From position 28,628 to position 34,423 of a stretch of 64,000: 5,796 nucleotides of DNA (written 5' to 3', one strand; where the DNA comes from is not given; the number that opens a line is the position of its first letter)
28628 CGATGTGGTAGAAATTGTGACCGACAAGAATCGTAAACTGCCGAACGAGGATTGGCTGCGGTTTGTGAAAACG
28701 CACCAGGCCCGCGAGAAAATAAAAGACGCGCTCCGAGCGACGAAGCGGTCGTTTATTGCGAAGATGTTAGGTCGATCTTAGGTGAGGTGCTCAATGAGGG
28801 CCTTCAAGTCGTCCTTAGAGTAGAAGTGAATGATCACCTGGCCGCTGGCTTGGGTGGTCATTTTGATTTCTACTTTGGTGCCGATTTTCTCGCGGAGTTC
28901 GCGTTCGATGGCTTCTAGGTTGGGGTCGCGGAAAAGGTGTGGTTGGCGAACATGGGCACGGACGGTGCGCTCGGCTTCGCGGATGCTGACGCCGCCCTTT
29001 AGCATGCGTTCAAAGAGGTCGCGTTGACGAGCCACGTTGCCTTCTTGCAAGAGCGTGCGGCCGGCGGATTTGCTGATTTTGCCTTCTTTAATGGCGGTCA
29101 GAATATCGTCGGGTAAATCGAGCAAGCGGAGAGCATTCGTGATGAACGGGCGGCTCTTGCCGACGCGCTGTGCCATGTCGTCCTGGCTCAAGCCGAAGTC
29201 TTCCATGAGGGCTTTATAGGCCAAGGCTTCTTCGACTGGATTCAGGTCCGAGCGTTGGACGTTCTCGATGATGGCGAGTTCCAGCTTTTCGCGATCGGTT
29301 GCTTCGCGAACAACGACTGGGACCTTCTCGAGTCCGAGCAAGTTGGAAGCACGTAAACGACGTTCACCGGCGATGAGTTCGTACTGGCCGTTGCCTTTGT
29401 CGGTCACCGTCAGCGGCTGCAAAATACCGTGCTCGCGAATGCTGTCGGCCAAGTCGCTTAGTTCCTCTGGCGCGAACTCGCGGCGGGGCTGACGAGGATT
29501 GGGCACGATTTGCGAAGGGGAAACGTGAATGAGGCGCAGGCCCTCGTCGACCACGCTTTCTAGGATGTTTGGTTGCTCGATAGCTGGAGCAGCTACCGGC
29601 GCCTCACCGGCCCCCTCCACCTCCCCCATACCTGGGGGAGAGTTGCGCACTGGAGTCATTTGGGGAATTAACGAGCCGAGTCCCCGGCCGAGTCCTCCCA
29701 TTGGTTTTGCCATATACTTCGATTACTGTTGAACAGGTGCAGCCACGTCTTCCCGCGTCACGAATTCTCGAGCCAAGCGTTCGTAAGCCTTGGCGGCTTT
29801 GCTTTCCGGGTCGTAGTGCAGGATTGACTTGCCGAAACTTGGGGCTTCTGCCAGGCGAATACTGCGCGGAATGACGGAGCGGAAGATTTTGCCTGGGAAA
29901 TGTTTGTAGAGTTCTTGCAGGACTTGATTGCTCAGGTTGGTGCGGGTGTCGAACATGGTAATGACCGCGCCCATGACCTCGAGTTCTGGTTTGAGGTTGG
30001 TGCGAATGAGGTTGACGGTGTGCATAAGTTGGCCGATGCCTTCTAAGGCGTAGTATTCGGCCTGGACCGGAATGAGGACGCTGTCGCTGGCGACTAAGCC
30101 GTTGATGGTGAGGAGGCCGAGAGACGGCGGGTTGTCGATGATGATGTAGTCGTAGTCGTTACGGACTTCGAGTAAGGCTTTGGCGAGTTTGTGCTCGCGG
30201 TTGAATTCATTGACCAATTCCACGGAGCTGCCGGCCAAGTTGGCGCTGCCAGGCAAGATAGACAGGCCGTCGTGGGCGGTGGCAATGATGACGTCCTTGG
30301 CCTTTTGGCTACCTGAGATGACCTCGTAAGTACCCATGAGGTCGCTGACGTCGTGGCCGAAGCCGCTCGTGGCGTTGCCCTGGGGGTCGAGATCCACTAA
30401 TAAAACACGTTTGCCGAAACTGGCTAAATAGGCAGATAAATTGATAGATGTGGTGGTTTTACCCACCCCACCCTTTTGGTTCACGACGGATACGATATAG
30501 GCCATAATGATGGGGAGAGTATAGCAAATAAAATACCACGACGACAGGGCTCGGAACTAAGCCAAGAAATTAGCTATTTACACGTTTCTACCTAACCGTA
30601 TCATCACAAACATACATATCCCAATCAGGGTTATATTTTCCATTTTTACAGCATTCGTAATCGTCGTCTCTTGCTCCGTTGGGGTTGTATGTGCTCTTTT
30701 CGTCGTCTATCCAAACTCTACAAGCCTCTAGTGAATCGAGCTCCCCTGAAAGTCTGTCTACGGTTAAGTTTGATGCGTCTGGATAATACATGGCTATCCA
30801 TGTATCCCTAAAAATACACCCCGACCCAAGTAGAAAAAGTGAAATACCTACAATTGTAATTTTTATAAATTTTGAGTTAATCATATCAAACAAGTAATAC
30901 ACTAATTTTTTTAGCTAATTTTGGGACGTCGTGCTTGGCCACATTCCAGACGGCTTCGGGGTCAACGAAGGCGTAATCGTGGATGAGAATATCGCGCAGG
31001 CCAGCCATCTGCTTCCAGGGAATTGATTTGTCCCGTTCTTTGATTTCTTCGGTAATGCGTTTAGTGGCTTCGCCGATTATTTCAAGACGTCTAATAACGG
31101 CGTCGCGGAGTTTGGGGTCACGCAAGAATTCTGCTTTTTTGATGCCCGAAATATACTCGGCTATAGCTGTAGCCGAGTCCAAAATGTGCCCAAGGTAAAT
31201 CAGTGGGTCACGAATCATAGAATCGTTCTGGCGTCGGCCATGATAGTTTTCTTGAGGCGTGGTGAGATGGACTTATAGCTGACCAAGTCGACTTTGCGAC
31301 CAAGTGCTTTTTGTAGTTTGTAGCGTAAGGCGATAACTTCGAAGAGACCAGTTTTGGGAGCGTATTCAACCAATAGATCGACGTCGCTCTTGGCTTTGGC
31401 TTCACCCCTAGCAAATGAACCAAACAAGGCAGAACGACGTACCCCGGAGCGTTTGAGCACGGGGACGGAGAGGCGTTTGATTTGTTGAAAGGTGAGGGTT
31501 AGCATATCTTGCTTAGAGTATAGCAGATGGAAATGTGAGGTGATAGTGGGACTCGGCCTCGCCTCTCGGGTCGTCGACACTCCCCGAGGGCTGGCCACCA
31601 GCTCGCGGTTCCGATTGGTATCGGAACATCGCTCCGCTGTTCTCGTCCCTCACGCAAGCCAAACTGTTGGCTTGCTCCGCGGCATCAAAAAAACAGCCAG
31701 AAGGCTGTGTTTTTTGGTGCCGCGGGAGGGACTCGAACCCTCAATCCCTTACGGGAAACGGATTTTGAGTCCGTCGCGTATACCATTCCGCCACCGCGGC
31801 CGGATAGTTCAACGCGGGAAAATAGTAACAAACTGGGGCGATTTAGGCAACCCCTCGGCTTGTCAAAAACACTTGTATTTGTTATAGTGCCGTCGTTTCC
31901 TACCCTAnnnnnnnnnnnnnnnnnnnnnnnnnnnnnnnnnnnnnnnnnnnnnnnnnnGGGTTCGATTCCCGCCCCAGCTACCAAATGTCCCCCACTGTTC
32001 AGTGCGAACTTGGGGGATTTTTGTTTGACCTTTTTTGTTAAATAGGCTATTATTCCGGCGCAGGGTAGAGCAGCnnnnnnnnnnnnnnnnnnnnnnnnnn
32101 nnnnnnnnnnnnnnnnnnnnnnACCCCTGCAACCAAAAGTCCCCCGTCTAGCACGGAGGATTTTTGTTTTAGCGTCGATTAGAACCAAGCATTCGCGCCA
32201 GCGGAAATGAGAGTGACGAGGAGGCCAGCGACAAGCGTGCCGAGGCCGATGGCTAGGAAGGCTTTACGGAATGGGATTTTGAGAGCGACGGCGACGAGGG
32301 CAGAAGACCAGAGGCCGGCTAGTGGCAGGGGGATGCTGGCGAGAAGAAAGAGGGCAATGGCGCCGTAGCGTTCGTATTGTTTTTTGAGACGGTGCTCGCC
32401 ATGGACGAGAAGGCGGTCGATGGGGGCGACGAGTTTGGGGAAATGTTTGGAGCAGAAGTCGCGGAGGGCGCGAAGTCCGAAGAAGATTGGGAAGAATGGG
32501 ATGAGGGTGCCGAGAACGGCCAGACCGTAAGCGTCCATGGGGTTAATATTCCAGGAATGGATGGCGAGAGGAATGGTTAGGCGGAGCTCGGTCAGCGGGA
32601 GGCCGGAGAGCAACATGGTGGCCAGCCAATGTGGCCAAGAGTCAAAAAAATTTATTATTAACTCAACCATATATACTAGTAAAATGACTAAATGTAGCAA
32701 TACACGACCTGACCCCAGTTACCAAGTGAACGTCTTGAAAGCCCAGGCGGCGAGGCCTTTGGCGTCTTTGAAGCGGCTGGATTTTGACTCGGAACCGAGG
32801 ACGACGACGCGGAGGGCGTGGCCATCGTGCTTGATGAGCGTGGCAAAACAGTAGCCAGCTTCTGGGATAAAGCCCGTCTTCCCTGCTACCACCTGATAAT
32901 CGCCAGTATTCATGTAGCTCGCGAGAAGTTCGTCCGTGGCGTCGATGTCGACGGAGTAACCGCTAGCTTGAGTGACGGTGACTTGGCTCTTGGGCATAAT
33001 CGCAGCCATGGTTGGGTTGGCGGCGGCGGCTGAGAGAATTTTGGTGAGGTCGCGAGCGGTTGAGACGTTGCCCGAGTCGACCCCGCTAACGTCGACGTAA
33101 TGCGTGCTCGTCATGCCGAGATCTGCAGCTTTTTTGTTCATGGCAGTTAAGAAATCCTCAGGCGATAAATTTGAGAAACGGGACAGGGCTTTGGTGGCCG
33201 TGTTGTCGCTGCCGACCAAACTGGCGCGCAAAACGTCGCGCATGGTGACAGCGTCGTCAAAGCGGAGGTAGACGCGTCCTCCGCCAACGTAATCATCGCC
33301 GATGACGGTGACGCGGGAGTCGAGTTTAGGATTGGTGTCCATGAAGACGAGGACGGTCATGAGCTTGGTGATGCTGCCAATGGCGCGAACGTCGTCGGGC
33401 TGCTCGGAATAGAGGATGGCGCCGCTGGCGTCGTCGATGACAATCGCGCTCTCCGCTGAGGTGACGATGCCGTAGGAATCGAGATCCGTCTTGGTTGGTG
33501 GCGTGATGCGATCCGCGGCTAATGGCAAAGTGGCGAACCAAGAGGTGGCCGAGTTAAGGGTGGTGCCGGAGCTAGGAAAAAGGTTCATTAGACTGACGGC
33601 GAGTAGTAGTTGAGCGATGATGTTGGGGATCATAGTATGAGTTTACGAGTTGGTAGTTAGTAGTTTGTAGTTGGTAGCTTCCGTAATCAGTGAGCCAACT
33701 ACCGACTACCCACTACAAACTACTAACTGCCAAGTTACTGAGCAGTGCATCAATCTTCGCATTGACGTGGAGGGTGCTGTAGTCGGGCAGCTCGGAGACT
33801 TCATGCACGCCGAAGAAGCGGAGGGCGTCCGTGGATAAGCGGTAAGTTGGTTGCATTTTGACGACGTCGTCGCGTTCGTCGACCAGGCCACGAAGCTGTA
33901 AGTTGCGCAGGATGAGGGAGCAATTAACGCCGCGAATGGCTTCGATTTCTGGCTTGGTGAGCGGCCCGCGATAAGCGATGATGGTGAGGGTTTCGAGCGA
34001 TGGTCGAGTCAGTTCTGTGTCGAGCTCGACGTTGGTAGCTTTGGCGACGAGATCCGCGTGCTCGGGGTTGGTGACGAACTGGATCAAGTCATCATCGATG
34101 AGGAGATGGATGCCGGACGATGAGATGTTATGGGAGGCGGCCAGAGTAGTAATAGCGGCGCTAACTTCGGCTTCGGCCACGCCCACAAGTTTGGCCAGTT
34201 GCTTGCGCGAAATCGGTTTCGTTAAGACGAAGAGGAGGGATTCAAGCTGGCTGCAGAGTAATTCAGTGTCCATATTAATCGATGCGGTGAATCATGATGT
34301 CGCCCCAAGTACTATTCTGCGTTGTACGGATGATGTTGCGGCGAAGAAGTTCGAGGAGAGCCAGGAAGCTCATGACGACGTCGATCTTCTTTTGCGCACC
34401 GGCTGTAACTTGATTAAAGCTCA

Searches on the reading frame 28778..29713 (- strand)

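Call 10: search_protein_families(library=pfam, proteins=[window:28778-29713:-], max_evalue=0.01)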
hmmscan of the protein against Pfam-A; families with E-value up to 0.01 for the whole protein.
window:28778-29713:- (311 aa): 5 families
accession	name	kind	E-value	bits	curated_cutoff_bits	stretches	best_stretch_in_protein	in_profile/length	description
PF02195.25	ParB_N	-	6.4e-32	109.9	26.3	1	62-153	4-95/95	ParB N-terminal domain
PF17762.8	HTH_ParB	-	1e-31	109.6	22.6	1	156-253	2-99/102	ParB HTH domain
PF23552.2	ParB_C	-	2.8e-12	46.3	23.8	1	262-310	1-49/50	ParB dimerisation domain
PF08535.16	KorB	-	0.00072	19.9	22.3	1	174-213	3-42/89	KorB domain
PF01381.28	HTH_3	-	0.0072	16.8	23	0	167-193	2-28/55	Helix-turn-helix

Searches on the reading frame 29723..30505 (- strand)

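Call 10: search_protein_families(library=pfam, proteins=[window:29723-30505:-], max_evalue=0.01)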
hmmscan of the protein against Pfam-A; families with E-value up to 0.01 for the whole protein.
window:29723-30505:- (260 aa): 10 families
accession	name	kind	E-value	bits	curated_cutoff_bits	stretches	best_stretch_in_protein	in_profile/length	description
PF13614.12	AAA_31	-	3e-61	206.9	27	1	4-177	3-177/177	AAA domain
PF01656.29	CbiA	-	2.7e-29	102.1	25.4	1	6-228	2-125/125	CobQ/CobB/MinD/ParA nucleotide binding domain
PF06564.18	CBP_BcsQ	-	1.9e-13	50.9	21.3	1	6-246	5-231/234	Cellulose biosynthesis protein BcsQ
PF10609.15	ParA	-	4.8e-13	49.5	27.1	1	3-247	4-244/246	NUBPL iron-transfer P-loop NTPase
PF00142.24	Fer4_NifH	-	1.8e-11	44.5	25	1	9-47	6-44/271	4Fe-4S iron sulfur cluster binding proteins, NifH/frxC family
PF09140.17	MipZ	-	5.8e-10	39.3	20.7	1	4-44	2-42/262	ATPase MipZ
PF02374.21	ArsA_ATPase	-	4.6e-09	36.4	24.3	1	8-52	6-50/305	Anion-transporting ATPase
PF07015.17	VirC1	-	0.00053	19.8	24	1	5-40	4-39/231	VirC1 protein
PF16575.11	CLP1_P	-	0.0033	17.7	26.6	1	13-42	4-33/188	mRNA cleavage and polyadenylation factor CLP1 P-loop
PF03029.23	ATP_bind_1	-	0.0075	16.5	27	0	13-126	6-99/240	Conserved hypothetical ATP binding protein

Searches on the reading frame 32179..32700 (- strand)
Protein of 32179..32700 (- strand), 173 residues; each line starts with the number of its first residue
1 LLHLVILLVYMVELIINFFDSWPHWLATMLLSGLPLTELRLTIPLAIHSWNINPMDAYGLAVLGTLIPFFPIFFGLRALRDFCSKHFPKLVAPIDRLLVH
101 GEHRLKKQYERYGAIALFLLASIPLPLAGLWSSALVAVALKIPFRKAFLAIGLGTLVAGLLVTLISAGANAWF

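Call 68: search_protein_families(library=pfam, proteins=[window:32179-32700:-], max_evalue=0.01)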
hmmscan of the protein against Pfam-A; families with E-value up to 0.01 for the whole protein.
window:32179-32700:- (173 aa): 2 families
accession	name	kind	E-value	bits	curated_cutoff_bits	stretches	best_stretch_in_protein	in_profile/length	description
PF06695.16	Sm_multidrug_ex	-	5e-24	85.6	30.7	1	38-160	1-120/121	Putative small multi-drug export protein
PF09335.16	VTT_dom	-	0.00013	22.9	33.9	1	60-165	26-120/123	VTT domain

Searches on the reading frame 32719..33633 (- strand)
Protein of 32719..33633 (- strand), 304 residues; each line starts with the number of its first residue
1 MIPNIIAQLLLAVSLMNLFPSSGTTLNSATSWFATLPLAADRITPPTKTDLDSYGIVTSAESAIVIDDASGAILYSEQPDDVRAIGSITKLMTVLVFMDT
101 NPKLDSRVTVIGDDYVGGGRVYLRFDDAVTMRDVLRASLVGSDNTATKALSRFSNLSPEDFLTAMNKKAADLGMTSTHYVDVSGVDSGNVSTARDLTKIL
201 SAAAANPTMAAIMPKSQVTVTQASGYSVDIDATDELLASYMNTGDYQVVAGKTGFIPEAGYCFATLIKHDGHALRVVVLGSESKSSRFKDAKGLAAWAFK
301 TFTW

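Call 10: search_protein_families(library=pfam, proteins=[window:32719-33633:-], max_evalue=0.01)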
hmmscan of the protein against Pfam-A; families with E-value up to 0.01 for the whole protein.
window:32719-33633:- (304 aa): 2 families
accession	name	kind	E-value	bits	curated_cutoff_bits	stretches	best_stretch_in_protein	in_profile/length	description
PF00768.25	Peptidase_S11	-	1.6e-39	136.2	27.6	1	59-282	11-238/239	D-alanyl-D-alanine carboxypeptidase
PF13354.11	Beta-lactamase2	-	1.3e-11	44.7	22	1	75-278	13-212/214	Beta-lactamase enzyme family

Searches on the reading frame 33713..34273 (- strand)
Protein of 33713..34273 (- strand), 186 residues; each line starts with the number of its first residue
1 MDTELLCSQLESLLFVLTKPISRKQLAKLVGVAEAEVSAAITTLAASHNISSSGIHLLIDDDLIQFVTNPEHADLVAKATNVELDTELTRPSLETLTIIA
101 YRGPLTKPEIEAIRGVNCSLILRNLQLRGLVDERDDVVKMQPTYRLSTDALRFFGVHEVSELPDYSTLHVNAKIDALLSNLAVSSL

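Call 68: search_protein_families(library=pfam, proteins=[window:33713-34273:-], max_evalue=0.01)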
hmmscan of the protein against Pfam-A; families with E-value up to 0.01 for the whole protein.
window:33713-34273:- (186 aa): 3 families
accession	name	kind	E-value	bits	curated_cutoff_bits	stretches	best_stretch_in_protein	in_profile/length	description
PF04079.22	SMC_ScpB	-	2e-34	118.9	27.4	1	9-164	2-159/160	Segregation and condensation complex subunit ScpB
PF13545.12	HTH_Crp_2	-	9.9e-05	22.7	27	1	17-58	19-60/70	Crp-like helix-turn-helix domain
PF12802.13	MarR_2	-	0.00097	19.7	27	0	88-136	3-55/61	MarR family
